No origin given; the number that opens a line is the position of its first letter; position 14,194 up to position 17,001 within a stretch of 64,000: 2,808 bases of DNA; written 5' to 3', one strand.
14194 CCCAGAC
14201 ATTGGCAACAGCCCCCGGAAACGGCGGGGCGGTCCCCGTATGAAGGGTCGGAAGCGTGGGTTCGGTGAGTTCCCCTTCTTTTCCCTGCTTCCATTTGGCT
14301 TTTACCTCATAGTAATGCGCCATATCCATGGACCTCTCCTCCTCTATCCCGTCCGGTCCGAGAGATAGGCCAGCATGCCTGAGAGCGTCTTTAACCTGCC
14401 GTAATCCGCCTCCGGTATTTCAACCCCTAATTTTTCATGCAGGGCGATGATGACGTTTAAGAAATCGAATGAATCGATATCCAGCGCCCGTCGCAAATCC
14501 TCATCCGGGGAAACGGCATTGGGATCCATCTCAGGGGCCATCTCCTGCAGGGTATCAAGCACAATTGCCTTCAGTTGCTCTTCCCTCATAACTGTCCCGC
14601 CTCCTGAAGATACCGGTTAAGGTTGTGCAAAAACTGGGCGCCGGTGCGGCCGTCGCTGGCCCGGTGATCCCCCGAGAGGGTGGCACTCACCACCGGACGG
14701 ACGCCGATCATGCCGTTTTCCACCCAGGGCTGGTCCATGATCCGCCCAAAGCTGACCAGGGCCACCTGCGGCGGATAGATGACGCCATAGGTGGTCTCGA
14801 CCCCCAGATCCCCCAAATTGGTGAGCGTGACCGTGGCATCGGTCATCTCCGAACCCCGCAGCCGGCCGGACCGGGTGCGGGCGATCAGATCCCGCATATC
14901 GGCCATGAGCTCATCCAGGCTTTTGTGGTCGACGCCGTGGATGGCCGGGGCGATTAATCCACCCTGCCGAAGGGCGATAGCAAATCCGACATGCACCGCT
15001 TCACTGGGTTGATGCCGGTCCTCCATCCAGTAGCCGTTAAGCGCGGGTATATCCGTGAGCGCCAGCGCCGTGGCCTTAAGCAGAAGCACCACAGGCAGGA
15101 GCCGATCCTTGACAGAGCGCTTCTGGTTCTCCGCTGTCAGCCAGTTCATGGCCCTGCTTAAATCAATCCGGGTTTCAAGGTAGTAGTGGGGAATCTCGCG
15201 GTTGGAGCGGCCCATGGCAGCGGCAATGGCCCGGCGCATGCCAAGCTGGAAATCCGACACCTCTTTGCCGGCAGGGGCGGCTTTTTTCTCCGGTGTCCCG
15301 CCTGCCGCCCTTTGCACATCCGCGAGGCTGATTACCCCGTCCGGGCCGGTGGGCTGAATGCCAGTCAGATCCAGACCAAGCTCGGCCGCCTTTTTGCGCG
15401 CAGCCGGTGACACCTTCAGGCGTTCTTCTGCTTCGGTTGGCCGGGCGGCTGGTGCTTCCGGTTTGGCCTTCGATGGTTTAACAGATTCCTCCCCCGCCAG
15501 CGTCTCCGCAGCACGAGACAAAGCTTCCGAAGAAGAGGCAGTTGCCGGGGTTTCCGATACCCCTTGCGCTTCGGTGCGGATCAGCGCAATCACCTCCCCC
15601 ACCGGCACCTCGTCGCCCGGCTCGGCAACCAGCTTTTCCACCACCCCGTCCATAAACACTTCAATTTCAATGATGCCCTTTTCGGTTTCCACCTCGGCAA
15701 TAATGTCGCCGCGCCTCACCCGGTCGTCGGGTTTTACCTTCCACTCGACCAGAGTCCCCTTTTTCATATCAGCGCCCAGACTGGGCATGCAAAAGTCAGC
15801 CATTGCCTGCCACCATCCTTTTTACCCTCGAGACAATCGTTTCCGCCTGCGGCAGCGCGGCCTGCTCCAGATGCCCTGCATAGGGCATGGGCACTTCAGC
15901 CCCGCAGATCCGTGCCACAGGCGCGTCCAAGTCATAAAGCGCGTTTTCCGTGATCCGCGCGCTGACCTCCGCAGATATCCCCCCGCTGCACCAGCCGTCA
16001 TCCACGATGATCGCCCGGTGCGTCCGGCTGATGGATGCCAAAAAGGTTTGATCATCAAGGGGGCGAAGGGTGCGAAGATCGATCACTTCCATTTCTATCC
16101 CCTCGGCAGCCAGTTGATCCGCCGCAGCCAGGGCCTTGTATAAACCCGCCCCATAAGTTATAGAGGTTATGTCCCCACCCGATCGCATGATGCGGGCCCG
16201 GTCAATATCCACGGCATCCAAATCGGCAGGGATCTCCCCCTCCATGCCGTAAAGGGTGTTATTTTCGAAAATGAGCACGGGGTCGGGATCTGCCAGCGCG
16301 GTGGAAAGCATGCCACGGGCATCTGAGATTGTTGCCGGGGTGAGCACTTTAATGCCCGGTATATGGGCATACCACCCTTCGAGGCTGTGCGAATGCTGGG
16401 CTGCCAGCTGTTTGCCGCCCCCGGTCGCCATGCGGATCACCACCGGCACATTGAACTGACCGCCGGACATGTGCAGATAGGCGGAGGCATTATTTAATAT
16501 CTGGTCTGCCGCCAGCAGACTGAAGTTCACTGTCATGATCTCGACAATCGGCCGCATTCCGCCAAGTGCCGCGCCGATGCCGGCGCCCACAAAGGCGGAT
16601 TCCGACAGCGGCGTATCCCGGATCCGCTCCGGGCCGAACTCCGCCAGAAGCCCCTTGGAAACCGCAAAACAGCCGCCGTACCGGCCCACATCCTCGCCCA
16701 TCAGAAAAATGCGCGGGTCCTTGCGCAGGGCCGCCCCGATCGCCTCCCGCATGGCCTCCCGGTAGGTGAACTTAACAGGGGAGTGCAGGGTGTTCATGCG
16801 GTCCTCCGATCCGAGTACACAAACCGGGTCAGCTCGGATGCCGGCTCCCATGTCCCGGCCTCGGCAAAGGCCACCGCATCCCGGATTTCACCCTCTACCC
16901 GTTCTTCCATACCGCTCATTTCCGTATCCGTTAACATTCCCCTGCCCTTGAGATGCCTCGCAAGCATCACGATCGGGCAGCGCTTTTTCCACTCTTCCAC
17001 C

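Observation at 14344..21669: E3-less 2-oxoacid/acetoin dehydrogenase module coupled to an AMP-ligase, its own LipB/LipA and two carrier proteins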

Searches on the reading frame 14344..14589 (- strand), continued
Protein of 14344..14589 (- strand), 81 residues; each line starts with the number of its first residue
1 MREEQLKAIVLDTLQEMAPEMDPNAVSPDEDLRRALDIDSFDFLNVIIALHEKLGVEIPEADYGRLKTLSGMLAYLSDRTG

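Call 76: fold_search(model_id=the predicted structure, library=pdb)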
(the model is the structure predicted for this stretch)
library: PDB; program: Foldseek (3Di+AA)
matches with E <= 10: 392; with E <= 0.001: 17
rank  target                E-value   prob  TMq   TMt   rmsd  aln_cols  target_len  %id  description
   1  9mx0_B                9.5e-05  1.00  0.78  0.77   2.1        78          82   27  Cluster of bipartite complex of MmpL5-AcpM from Mycolicibacterium smegmatis (released 2025-07-30)
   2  2qnw                  1.3e-04  1.00  0.85  0.86   2.0        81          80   25  Toxoplasma gondii apicoplast-targeted acyl carrier protein (released 2007-07-31)
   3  9mvz_G                2.0e-04  1.00  0.79  0.79   2.0        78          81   27  Tripartite complex of MmpL5-S5-AcpM from Mycolicibacterium smegmatis (released 2025-07-30)
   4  9dp6_B                2.1e-04  1.00  0.79  0.77   2.0        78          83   27  Mycolicibacterium smegmatis MmpL5-AcpM structure (released 2024-10-23)
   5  8zkp_D                3.0e-04  1.00  0.80  0.78   1.9        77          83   27  Cryo-EM structure of the efflux transporter MmpL5/MmpS5 from Mycobacterium tuberculosis, C3 symmetry (released 2025-05-21)
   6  7bvg_P                3.8e-04  1.00  0.78  0.69   2.0        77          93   27  Cryo-EM structure of Mycobacterium smegmatis arabinosyltransferase EmbA-EmbB-AcpM2 in complex with di-arabinose. (released 2020-04-29)
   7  7bvc_P                4.6e-04  1.00  0.78  0.71   2.1        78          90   27  Cryo-EM structure of Mycobacterium smegmatis arabinosyltransferase EmbA-EmbB-AcpM2 in complex with ethambutol (released 2020-04-29)
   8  7bve_C                4.8e-04  1.00  0.81  0.78   1.9        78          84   27  Cryo-EM structure of Mycobacterium smegmatis arabinosyltransferase EmbC2-AcpM2 in complex with ethambutol (released 2020-04-29)
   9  8jfh_E                5.8e-04  1.00  0.81  0.83   1.6        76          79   26  Crystal structure of 3-oxoacyl-ACP reductase FabG in complex with NADP+ and 3-keto-octanoyl-ACP from Helicobacter pylo (released 2023-11-15)
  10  6zr2_U                6.2e-04  1.00  0.80  0.76   2.2        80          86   26  Cryo-EM structure of respiratory complex I in the active state from Mus musculus at 3.1 A (released 2020-10-21)
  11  9mw0_G                6.5e-04  1.00  0.78  0.80   2.1        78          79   27  Bipartite complex of MmpL5-AcpM from Mycolicibacterium smegmatis (released 2025-07-30)
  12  7ar8_U                7.4e-04  1.00  0.79  0.80   2.1        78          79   23  Cryo-EM structure of Arabidopsis thaliana complex-I (closed conformation) (released 2021-12-15)
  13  8olt_T                7.4e-04  1.00  0.76  0.79   2.5        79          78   26  Mitochondrial complex I from Mus musculus in the active state bound with piericidin A (released 2023-08-09)
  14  6lvt_MODEL_1_A        7.8e-04  1.00  0.90  0.90   1.3        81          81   21  Solution structure of holo acyl carrier protein from Thermotoga maritima (released 2020-12-09)
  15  9rfu_G                8.8e-04  1.00  0.80  0.83   1.9        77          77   26  M.tuberculosis MmpS5L5-acpM complex (released 2025-08-13)
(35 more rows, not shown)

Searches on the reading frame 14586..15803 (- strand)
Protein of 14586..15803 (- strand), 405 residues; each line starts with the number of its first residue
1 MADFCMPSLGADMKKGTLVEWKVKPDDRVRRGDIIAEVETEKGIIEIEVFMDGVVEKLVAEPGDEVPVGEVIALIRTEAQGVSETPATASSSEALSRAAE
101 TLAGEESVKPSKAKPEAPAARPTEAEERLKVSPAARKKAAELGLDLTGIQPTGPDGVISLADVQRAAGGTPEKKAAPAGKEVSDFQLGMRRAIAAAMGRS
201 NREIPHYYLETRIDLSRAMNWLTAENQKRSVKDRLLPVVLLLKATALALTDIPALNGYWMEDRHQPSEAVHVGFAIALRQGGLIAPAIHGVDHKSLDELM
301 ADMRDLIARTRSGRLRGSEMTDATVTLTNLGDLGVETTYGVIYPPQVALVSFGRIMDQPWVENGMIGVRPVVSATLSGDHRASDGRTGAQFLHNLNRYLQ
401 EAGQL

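Call 3: search_protein_families(library=pfam, proteins=[window:14586-15803:-])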
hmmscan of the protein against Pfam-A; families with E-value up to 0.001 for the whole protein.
window:14586-15803:- (405 aa): 4 families
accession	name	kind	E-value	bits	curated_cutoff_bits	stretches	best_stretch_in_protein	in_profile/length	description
PF00198.28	2-oxoacid_dh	-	1.3e-59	202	23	1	188-403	11-228/232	2-oxoacid dehydrogenases acyltransferase (catalytic domain)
PF00364.28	Biotin_lipoyl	-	5.5e-16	58.6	22.1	1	4-75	3-73/73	Biotin-requiring enzyme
PF02817.22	E3_binding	-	6.1e-11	42.8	23.7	1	130-164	2-36/36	e3 binding domain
PF13533.13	Biotin_lipoyl_2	-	0.0007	19.8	29.8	0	16-38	9-31/32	Biotin-lipoyl like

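Call 4: search_protein_families(library=ncbifam, proteins=[window:14586-15803:-])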
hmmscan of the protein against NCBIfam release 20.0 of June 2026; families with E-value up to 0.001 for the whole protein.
window:14586-15803:- (405 aa): 14 families
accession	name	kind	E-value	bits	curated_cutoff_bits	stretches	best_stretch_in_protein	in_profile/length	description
TIGR01349.1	PDHac_trf_mito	equivalog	1.2e-70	238.8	445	1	5-401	3-431/437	pyruvate dehydrogenase complex dihydrolipoamide acetyltransferase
NF008814.0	PRK11854.1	equivalog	6.5e-53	180.1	722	1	3-403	209-633/637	pyruvate dehydrogenase complex dihydrolipoyllysine-residue acetyltransferase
NF004309.0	PRK05704.1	equivalog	6.3e-48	164.1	449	1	2-401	3-400/408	2-oxoglutarate dehydrogenase complex dihydrolipoyllysine-residue succinyltransferase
TIGR01348.1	PDHac_trf_long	equivalog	6.6e-47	160.3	552.1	2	189-401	365-581/587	dihydrolipoyllysine-residue acetyltransferase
TIGR01347.1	sucB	equivalog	7e-44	150.6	378.65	1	6-402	5-397/404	dihydrolipoyllysine-residue succinyltransferase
TIGR02927.1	SucB_Actino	equivalog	7.9e-37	127.3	423.45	2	226-402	391-571/579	2-oxoglutarate dehydrogenase, E2 component, dihydrolipoamide succinyltransferase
NF011416.0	PRK14843.1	equivalog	1.3e-30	106.5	429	1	188-400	125-340/347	dihydrolipoamide acetyltransferase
NF008815.0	PRK11857.1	equivalog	1.2e-23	84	378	1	188-400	85-300/308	dihydrolipoamide acetyltransferase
NF011457.0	PRK14875.1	equivalog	7.1e-22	77.9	307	1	4-170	6-129/372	acetoin dehydrogenase dihydrolipoyllysine-residue acetyltransferase subunit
NF008854.0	PRK11892.1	equivalog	8.1e-19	67.6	454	1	3-127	4-129/464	pyruvate dehydrogenase complex E1 component subunit beta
NF008907.0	PRK12270.1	equivalog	5.3e-14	51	878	1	91-400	70-362/1241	multifunctional oxoglutarate decarboxylase/oxoglutarate dehydrogenase thiamine pyrophosphate-binding subunit/dihydrolipoyllysine-residue suc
NF006761.0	PRK09282.1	domain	2.9e-06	26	402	1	15-76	529-590/591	pyruvate carboxylase subunit B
NF009554.0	PRK12999.1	equivalog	0.00098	17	965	0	10-75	1081-1145/1147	pyruvate carboxylase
TIGR02712.1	urea_carbox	equivalog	0.00099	16.9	1303.85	0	15-75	1140-1200/1201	urea carboxylase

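Call 9: find_encoding_contigs(protein=window:14586-15803:-, flank=10000, max_places=6)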
Protein window:14586-15803:- (405 aa): 3 contigs read that carry it; 2 places shown.
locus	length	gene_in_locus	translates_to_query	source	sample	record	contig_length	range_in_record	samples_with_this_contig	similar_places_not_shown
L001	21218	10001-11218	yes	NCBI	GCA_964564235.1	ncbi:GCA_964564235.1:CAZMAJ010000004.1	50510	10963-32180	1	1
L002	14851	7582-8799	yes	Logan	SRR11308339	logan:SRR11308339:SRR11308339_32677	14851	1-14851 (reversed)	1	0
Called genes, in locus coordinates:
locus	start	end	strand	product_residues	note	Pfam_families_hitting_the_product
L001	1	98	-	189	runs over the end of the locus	PF00571:CBS (faint)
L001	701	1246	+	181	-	PF02579:Nitro_FeMo-Co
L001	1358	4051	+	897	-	PF02629:CoA_binding, PF13380:CoA_binding_2, PF13607:Succ_CoA_lig, PF19045:Ligase_CoA_2, PF08442:ATP-grasp_2 (weak), PF13549:ATP-grasp_5, PF13302:Acetyltransf_3, PF00583:Acetyltransf_1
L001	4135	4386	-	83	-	PF00550:PP-binding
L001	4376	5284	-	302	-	PF04055:Radical_SAM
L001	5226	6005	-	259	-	PF21948:LplA-B_cat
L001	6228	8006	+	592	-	PF00501:AMP-binding, PF13193:AMP-binding_C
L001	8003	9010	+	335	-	PF00676:E1_dh, PF02775:TPP_enzyme_C (faint)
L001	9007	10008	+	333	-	PF02779:Transket_pyr, PF02780:Transketolase_C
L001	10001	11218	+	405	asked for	PF00364:Biotin_lipoyl, PF02817:E3_binding, PF00198:2-oxoacid_dh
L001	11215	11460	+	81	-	PF00550:PP-binding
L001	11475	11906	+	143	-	PF02566:OsmC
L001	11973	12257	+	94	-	PF02922:CBM_48, PF16561:AMPK1_CBM, PF22058:X25_BaPul_like (faint)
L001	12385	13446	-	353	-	PF09752:ABHD18 (faint)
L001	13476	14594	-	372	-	PF02771:Acyl-CoA_dh_N, PF02770:Acyl-CoA_dh_M (weak), PF00441:Acyl-CoA_dh_1, PF08028:Acyl-CoA_dh_2 (weak)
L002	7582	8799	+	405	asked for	PF00364:Biotin_lipoyl, PF02817:E3_binding, PF00198:2-oxoacid_dh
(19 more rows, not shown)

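Call 19: search_solved_structures(query=window:14586-15803:-, max_evalue=1e-10, show_alignments=1)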
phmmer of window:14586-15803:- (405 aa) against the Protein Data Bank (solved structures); distinct sequences matched with E-value up to 1e-10: 43.
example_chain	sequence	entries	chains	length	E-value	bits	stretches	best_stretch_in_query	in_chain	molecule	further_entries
8piu_B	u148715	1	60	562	2.5e-57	197.8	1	5-401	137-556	Dihydrolipoyllysine-residue acetyltransferase component of pyruvate dehydrogenase complex,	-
6ct0_0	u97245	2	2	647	3.3e-57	197.4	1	5-401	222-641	Dihydrolipoyllysine-residue acetyltransferase component of pyruvate dehydrogenase complex,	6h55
8x03_A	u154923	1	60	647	5.1e-57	196.8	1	5-401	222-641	Acetyltransferase component of pyruvate dehydrogenase complex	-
7uom_01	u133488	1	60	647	6.9e-57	196.4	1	5-401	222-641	Acetyltransferase component of pyruvate dehydrogenase complex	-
9j1w_A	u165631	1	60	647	1.8e-56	195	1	5-401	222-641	Acetyltransferase component of pyruvate dehydrogenase complex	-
3duf_I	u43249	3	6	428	5.9e-47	163.7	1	3-401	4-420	Dihydrolipoyllysine-residue acetyltransferase component of pyruvate dehydrogenase complex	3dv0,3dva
7bgj_A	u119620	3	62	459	2.7e-45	158.2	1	6-400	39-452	Acetyltransferase component of pyruvate dehydrogenase complex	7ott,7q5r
6zlm_A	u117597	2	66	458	1.4e-44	155.8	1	6-400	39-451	Dihydrolipoyllysine-residue acetyltransferase component of pyruvate dehydrogenase complex,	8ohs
9y7v_D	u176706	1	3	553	7.8e-36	127.1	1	5-402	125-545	Dihydrolipoyllysine-residue acetyltransferase component of pyruvate dehydrogenase complex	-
7b9k_A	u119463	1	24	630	2.8e-33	118.7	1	6-401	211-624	Dihydrolipoyllysine-residue acetyltransferase component of pyruvate dehydrogenase complex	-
6h60_A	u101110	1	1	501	1.1e-30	110.1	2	188-399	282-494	Pyruvate dehydrogenase protein X component, mitochondrial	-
3mae_A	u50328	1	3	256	4.1e-28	101.6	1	165-397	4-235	2-oxoisovalerate dehydrogenase E2 component, dihydrolipoamide acetyltransferase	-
3b8k_A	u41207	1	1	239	7.7e-28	100.7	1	188-401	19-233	Dihydrolipoyllysine-residue acetyltransferase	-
1b5s_A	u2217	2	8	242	1.5e-26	96.5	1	181-401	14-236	DIHYDROLIPOAMIDE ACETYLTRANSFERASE | Dihydrolipoyllysine-residue acetyltransferase component of pyruvate dehydrogenase complex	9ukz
9njt_A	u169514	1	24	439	7.5e-26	94.2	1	227-400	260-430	Dihydrolipoyllysine-residue succinyltransferase component of 2-oxoglutarate dehydrogenase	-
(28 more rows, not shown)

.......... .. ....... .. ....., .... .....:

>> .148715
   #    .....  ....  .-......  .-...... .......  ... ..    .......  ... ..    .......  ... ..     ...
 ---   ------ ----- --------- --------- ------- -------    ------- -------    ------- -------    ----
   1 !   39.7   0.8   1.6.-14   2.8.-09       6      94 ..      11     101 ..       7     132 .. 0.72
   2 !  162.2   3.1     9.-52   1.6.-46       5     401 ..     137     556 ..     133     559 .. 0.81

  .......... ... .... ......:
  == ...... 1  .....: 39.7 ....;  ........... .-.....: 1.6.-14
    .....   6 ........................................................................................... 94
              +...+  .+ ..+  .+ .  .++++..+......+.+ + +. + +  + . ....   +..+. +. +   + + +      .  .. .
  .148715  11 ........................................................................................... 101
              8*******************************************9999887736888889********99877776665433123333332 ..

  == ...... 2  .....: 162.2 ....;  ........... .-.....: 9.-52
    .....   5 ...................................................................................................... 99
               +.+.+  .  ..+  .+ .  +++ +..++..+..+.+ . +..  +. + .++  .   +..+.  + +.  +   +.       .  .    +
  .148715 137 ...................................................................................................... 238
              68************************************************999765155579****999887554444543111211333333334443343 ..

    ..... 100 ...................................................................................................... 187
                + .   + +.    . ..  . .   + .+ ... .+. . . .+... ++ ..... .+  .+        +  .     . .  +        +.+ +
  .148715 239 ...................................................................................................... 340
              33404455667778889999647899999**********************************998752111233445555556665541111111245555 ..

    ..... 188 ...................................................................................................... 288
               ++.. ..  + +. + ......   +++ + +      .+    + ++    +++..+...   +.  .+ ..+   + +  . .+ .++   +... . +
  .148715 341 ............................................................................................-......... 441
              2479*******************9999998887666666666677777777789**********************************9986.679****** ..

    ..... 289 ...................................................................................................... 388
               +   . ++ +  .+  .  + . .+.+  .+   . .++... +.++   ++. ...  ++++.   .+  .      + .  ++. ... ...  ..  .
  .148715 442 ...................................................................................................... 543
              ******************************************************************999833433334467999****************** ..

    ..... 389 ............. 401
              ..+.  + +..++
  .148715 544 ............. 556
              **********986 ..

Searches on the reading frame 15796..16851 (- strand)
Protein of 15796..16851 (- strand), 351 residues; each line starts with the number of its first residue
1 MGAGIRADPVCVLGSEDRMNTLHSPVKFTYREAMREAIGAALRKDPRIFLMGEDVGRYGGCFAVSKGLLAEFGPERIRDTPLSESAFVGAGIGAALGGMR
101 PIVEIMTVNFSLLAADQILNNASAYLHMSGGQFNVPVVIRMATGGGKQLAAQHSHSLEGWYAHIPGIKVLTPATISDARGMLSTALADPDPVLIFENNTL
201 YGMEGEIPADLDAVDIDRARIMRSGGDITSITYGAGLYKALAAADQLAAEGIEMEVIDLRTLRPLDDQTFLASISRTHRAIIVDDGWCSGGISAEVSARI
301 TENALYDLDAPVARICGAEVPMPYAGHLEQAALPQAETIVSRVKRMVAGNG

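Call 3: search_protein_families(library=pfam, proteins=[window:15796-16851:-])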
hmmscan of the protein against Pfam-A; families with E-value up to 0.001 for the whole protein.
window:15796-16851:- (351 aa): 2 families
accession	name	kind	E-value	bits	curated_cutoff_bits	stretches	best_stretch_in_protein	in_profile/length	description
PF02779.29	Transket_pyr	-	1.6e-38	132.5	27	1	27-201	2-172/174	Transketolase, pyrimidine binding domain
PF02780.25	Transketolase_C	-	3.1e-37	127.7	25.9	1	218-339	2-124/124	Transketolase, C-terminal domain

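Call 4: search_protein_families(library=ncbifam, proteins=[window:15796-16851:-])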
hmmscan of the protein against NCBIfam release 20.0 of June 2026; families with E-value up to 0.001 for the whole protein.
window:15796-16851:- (351 aa): 8 families
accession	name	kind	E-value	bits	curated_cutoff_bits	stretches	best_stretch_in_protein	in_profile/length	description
NF006667.0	PRK09212.1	subfamily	9.6e-122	405.9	321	1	27-348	3-324/327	pyruvate dehydrogenase complex E1 component subunit beta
NF008854.0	PRK11892.1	equivalog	8.6e-118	393.9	454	1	18-347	132-462/464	pyruvate dehydrogenase complex E1 component subunit beta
NF004559.0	PRK05899.2-5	equivalog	7.5e-19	67.4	488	1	29-347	315-624/627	transketolase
TIGR00204.1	dxs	equivalog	1.4e-18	66.7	465.95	1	69-304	347-573/616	1-deoxy-D-xylulose-5-phosphate synthase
NF008968.0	PRK12315.1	subfamily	3.6e-11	42.1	510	1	72-300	318-537/582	1-deoxy-D-xylulose-5-phosphate synthase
NF003933.0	PRK05444.2-2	equivalog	7.6e-11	41.2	395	1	73-304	333-561/606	1-deoxy-D-xylulose-5-phosphate synthase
NF004556.0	PRK05899.2-2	equivalog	1.2e-08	33.7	575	1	219-305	513-598/639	transketolase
NF041170.1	Oxoac_fdxalpha_Archa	equivalog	0.00083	17.8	800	0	225-284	519-579/636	2-oxoacid:ferredoxin oxidoreductase subunit alpha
